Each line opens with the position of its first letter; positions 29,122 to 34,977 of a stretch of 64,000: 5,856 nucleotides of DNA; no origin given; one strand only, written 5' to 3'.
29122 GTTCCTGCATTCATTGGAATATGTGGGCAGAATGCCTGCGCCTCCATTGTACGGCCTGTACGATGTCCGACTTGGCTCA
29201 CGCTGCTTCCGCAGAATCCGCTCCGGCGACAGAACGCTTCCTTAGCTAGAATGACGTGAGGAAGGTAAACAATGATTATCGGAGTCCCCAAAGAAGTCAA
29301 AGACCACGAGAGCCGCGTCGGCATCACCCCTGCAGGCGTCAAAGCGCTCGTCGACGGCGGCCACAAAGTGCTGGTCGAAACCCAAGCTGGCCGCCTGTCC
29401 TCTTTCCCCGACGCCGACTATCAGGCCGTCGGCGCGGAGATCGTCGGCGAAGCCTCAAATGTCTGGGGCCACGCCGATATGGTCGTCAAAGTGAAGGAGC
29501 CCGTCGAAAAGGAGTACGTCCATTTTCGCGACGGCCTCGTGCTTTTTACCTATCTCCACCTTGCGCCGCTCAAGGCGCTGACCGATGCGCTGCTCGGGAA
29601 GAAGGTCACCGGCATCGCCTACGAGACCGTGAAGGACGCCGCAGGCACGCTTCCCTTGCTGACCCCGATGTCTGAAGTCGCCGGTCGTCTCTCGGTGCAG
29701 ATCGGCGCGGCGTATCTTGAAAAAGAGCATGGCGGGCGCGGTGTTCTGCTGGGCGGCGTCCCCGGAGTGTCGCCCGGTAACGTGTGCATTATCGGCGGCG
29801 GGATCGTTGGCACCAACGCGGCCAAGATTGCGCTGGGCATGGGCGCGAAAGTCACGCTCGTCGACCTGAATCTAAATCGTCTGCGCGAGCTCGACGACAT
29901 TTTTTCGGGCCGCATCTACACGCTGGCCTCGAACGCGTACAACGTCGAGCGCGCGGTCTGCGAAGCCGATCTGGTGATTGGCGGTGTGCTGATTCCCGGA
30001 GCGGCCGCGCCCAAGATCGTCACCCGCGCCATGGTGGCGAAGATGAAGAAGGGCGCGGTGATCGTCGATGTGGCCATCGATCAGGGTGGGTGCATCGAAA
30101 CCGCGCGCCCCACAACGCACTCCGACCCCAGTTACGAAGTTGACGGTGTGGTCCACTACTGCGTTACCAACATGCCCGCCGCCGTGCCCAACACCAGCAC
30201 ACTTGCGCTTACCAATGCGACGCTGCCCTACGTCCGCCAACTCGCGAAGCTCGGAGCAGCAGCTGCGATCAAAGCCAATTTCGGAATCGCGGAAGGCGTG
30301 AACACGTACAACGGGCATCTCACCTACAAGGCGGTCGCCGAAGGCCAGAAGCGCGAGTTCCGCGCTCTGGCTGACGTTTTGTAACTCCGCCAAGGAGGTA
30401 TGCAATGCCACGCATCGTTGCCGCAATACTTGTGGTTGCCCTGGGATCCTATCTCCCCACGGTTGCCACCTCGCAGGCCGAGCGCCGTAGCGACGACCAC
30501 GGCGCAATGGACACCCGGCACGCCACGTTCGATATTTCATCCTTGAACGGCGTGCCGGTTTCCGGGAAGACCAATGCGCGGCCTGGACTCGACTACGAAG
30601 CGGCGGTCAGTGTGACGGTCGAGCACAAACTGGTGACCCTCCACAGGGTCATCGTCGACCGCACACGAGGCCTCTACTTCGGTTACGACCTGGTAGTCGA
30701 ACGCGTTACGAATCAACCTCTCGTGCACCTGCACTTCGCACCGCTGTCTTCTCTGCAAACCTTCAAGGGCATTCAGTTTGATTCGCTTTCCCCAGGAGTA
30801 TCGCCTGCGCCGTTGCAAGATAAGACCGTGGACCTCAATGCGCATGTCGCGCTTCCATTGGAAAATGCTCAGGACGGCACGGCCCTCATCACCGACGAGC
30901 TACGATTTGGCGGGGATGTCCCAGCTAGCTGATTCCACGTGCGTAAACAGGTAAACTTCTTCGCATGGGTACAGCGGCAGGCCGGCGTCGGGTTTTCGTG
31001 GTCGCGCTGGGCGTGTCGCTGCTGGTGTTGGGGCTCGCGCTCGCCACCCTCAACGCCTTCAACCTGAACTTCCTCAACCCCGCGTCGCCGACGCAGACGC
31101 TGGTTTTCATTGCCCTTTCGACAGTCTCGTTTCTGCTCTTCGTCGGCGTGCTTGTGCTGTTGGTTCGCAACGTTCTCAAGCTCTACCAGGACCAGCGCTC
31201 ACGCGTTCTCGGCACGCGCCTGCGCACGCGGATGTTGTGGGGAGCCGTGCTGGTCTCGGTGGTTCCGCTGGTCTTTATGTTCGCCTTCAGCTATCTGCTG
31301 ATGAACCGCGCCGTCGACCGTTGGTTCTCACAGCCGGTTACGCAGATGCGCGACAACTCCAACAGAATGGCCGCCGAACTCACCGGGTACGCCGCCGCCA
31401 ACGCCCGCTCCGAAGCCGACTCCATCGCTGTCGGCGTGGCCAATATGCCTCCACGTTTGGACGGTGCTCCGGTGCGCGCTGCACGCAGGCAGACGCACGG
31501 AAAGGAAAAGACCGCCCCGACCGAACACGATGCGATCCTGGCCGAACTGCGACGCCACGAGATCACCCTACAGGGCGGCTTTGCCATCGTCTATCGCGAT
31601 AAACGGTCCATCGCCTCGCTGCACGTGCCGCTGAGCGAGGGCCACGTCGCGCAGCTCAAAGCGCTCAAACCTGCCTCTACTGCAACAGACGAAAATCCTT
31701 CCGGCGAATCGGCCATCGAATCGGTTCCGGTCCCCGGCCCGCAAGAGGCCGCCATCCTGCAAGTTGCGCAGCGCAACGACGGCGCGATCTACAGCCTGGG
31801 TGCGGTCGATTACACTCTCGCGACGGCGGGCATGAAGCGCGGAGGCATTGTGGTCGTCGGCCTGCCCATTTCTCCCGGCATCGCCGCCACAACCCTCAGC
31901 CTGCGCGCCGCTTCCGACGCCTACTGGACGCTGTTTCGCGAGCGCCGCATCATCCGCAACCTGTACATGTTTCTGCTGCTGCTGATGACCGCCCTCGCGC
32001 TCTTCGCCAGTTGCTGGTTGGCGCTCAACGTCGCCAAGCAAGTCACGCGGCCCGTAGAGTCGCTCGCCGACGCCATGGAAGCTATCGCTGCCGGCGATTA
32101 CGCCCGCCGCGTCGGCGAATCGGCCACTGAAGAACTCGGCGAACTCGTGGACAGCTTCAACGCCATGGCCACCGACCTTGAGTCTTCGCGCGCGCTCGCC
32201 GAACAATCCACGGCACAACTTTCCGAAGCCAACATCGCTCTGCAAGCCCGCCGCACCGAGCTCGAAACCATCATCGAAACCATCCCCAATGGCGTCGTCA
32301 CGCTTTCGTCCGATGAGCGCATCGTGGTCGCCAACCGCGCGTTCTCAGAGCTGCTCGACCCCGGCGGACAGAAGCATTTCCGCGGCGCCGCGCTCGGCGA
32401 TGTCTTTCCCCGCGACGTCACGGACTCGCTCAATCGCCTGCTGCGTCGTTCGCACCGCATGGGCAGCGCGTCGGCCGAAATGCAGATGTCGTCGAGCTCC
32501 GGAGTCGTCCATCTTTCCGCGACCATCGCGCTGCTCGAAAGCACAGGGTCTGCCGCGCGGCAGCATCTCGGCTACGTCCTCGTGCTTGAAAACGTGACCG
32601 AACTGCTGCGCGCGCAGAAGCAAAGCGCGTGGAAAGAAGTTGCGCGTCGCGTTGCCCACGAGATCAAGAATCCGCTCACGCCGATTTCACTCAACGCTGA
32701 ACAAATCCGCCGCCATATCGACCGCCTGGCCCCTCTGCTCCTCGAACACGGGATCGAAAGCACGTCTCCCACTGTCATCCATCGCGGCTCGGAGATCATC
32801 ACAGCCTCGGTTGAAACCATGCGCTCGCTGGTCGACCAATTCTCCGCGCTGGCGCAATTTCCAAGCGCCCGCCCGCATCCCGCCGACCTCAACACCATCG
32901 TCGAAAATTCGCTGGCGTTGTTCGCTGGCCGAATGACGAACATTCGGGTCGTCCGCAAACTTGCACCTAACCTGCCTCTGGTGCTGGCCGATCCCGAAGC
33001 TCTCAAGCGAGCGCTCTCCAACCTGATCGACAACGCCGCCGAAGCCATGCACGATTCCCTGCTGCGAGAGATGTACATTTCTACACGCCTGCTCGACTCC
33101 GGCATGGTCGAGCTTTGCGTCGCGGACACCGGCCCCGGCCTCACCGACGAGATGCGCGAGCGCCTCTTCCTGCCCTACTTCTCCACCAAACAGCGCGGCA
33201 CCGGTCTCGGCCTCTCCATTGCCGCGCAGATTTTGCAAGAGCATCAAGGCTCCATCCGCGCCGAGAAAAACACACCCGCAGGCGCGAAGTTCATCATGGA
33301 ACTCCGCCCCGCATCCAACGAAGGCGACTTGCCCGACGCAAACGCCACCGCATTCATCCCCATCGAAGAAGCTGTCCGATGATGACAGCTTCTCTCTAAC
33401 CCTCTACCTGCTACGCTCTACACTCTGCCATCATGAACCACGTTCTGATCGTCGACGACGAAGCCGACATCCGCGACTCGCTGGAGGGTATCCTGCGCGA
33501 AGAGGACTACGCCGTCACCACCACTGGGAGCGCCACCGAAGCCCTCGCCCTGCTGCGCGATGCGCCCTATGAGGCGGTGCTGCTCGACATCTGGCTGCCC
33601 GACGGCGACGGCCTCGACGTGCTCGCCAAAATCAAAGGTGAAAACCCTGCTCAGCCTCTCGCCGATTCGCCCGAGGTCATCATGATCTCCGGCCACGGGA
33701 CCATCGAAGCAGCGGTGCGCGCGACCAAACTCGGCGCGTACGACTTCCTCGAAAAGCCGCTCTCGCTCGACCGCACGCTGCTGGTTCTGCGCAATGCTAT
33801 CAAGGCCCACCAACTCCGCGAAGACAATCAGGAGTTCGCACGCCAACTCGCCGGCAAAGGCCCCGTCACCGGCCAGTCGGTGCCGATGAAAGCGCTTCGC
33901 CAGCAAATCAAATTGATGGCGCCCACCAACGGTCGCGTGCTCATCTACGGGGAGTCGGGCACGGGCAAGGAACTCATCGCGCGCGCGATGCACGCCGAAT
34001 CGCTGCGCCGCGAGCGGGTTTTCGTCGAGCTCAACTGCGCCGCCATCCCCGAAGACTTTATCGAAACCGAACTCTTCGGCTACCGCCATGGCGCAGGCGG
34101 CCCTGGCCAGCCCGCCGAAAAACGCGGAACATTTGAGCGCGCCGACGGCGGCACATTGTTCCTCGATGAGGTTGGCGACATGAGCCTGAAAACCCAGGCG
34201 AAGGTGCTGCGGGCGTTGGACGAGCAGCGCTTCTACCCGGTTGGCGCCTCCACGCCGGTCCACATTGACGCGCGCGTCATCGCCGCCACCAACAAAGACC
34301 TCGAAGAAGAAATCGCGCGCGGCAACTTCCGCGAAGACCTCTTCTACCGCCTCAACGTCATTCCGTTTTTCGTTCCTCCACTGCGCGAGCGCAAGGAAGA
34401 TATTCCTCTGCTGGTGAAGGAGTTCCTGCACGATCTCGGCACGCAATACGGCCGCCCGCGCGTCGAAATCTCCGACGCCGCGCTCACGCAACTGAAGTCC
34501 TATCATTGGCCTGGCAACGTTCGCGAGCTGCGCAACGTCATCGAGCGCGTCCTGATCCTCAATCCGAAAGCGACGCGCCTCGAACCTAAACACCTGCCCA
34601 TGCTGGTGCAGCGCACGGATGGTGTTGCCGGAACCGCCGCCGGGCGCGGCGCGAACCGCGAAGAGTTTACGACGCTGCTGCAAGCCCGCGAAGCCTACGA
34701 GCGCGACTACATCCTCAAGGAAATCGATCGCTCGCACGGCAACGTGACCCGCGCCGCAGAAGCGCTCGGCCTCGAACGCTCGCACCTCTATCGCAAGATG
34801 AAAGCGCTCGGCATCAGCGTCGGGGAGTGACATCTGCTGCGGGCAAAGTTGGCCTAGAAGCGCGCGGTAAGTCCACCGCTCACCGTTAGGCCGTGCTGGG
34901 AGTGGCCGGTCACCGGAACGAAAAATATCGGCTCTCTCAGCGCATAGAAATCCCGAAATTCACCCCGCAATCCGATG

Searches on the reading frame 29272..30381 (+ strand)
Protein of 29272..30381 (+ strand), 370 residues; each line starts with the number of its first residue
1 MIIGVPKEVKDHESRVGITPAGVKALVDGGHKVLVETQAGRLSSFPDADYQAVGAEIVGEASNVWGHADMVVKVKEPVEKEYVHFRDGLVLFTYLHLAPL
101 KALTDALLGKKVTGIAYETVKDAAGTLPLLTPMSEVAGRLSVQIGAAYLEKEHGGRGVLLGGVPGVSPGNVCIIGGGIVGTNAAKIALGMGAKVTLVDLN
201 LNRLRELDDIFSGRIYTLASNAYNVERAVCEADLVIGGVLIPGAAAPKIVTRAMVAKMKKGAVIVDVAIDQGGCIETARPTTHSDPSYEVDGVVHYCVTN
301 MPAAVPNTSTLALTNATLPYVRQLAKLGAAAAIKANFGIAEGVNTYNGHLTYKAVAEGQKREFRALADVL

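Call 51: search_protein_families(library=pfam, proteins=[window:29272-30381:+], max_evalue=0.001)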
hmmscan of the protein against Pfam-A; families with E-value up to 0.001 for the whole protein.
window:29272-30381:+ (370 aa): 6 families
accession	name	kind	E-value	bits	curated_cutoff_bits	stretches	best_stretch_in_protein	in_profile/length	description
PF01262.27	AlaDh_PNT_C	-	1.5e-85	286.4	23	1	141-353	1-214/214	Alanine dehydrogenase/PNT, C-terminal domain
PF05222.21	AlaDh_PNT_N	-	8.1e-48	162.6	30.4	1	4-137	1-136/136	Alanine dehydrogenase/PNT, N-terminal domain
PF02826.25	2-Hacid_dh_C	-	2.8e-06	27.3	25.1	1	170-268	38-127/178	D-isomer specific 2-hydroxyacid dehydrogenase, NAD binding domain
PF07992.20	Pyr_redox_2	-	6.8e-05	22.9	26.1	1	168-215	142-189/291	Pyridine nucleotide-disulphide oxidoreductase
PF00070.33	Pyr_redox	-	0.00037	21.4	22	1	171-209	2-40/82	Pyridine nucleotide-disulphide oxidoreductase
PF01488.26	Shikimate_DH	-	0.00066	20.2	24.3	0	169-269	13-113/138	Shikimate / quinate 5-dehydrogenase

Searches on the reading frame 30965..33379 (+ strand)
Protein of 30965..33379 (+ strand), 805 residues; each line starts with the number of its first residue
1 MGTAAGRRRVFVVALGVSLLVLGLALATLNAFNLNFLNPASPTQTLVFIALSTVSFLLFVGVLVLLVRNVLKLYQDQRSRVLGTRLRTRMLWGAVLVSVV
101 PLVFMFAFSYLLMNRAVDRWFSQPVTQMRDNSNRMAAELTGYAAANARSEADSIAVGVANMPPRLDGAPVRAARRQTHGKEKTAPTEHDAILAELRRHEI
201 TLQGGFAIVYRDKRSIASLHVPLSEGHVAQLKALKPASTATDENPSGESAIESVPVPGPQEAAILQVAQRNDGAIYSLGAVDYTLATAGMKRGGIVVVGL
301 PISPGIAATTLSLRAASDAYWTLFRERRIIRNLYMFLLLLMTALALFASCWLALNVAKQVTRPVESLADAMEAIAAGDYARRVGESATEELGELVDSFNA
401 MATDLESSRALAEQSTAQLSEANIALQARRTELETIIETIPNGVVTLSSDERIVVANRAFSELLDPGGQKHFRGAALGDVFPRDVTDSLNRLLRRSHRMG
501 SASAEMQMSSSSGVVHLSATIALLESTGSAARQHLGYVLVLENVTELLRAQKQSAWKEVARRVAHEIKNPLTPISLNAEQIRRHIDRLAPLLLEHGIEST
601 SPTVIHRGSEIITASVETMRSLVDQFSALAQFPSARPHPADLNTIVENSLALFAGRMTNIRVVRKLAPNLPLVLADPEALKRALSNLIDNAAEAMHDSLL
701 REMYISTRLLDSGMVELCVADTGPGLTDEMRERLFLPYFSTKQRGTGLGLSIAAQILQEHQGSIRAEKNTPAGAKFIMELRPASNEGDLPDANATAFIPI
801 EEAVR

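Call 51: search_protein_families(library=pfam, proteins=[window:30965-33379:+], max_evalue=0.001)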
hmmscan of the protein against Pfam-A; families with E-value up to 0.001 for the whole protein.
window:30965-33379:+ (805 aa): 6 families
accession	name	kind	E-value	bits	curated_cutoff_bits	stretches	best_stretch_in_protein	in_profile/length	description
PF02518.31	HATPase_c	-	6.9e-20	72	26.4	1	676-781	2-108/111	Histidine kinase-, DNA gyrase B-, and HSP90-like ATPase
PF00672.30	HAMP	-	1.7e-12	47.9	25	1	356-406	2-52/53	HAMP domain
PF00512.31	HisKA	-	7.7e-07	29.5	26.9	1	557-631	3-62/66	His Kinase A (phospho-acceptor) domain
PF13188.13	PAS_8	-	7.8e-06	26.1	21.8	1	433-484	3-50/65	PAS domain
PF00989.32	PAS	-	0.00038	20.9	22.6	0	432-498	2-67/113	PAS fold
PF08448.16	PAS_4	-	0.00092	19.9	23.1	0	438-501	2-64/110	PAS fold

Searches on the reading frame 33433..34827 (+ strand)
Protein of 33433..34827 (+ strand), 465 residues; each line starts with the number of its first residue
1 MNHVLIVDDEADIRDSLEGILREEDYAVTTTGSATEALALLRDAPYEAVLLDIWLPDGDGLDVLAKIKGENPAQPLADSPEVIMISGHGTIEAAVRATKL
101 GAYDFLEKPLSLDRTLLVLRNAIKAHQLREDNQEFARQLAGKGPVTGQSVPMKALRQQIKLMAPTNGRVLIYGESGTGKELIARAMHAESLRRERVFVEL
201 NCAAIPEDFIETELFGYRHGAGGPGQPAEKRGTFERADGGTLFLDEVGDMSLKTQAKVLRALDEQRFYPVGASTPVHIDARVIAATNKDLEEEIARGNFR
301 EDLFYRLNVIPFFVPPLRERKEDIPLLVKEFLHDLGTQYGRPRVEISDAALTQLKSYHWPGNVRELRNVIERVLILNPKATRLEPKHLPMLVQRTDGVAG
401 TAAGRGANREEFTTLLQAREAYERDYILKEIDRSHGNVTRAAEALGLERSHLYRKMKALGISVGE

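Call 51: search_protein_families(library=pfam, proteins=[window:33433-34827:+], max_evalue=0.001)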
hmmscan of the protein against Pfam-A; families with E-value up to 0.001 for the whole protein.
window:33433-34827:+ (465 aa): 9 families
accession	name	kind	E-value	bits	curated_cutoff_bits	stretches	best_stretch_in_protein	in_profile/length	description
PF00158.32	Sigma54_activat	-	2.4e-61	206.7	20.2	1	146-311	2-166/168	Sigma-54 interaction domain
PF00072.30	Response_reg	-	1.5e-25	89.9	30.2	1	4-115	1-106/111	Response regulator receiver domain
PF25601.1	AAA_lid_14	-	1.2e-24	86.3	27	1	318-395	1-77/87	AAA+ ATPase lid domain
PF14532.12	Sigma54_activ_2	-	6.5e-20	72.2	25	1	147-317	2-138/138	Sigma-54 interaction domain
PF02954.25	HTH_8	-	2.2e-10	40.5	22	1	420-458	3-41/42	Bacterial regulatory protein, Fis family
PF07728.20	AAA_5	-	7.7e-07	29.6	22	1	169-288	2-123/139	AAA domain (dynein-related subfamily)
PF00004.35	AAA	-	0.00023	22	21.2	1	169-299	1-123/131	ATPase family associated with various cellular activities (AAA)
PF13191.12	AAA_16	-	0.00034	21.6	32.6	0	153-205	10-63/167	AAA ATPase domain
PF01078.27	Mg_chelatase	-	0.00057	19.8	20.3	0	225-265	94-133/207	Magnesium chelatase, subunit ChlI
